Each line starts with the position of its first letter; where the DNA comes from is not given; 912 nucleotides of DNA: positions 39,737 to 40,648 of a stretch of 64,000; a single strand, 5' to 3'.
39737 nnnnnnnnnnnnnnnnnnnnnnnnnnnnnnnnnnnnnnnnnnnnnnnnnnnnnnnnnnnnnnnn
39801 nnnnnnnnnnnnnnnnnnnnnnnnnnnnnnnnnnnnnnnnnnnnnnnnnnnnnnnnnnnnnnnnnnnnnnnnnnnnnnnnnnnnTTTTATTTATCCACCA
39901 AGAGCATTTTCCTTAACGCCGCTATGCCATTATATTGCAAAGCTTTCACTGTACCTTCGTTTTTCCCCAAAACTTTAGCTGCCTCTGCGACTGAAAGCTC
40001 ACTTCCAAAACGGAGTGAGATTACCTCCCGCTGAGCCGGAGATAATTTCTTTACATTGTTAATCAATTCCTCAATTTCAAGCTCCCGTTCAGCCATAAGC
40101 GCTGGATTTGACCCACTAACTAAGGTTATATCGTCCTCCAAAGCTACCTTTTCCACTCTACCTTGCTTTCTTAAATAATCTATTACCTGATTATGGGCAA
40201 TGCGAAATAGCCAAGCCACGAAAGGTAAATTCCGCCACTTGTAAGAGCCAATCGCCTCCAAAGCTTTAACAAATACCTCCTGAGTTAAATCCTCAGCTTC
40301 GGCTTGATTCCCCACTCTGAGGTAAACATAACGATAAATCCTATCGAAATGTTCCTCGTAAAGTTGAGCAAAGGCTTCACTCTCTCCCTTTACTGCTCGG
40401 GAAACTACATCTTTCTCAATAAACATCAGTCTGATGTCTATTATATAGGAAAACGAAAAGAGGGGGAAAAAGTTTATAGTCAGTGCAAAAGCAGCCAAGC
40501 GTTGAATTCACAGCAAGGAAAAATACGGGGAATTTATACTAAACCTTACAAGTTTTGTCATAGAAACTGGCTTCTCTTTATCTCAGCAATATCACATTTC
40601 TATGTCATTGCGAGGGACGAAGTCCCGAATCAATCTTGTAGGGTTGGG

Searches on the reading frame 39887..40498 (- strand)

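Call 39: search_protein_families(library=pfam, proteins=[window:39887-40498:-], max_evalue=0.01)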
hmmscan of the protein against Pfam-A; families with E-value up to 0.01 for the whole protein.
window:39887-40498:- (203 aa): 5 families
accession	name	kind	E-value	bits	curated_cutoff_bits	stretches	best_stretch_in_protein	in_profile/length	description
PF04542.20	Sigma70_r2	-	1.8e-21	76.2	24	1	46-114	1-70/71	Sigma-70 region 2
PF04545.22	Sigma70_r4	-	3.9e-11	42.7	24.1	1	150-197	3-50/50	Sigma-70, region 4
PF08281.18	Sigma70_r4_2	-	2.4e-09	37.1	25.7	1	149-187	8-46/54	Sigma-70, region 4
PF07638.17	Sigma70_ECF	-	7.7e-08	32.9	21.1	1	35-185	11-169/185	ECF sigma factor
PF09139.17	Tam41_Mmp37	-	0.0026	17.6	24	1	13-74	167-232/322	Phosphatidate cytidylyltransferase, mitochondrial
